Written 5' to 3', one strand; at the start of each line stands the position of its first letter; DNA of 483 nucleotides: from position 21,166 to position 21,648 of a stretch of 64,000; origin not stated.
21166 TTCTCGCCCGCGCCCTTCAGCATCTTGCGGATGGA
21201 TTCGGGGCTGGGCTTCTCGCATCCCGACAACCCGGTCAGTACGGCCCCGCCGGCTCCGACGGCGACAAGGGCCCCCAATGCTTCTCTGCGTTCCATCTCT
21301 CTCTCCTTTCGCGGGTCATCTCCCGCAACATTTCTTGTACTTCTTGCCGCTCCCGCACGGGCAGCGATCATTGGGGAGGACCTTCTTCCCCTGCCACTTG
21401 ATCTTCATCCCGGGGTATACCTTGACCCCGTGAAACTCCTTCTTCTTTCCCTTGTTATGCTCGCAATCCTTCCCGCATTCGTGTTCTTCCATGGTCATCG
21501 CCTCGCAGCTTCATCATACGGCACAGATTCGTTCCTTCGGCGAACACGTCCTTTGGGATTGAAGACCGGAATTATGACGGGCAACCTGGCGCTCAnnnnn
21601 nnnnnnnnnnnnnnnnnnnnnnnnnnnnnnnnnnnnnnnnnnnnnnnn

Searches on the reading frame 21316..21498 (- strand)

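Call 9: search_protein_families(library=pfam, proteins=[window:21316-21498:-], max_evalue=0.01)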
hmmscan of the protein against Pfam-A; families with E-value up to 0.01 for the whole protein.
window:21316-21498:- (60 aa): 1 family
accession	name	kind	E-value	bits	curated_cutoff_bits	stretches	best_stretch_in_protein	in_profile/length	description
PF02810.21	SEC-C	-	3.5e-10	40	20.4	1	43-60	2-19/19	SEC-C motif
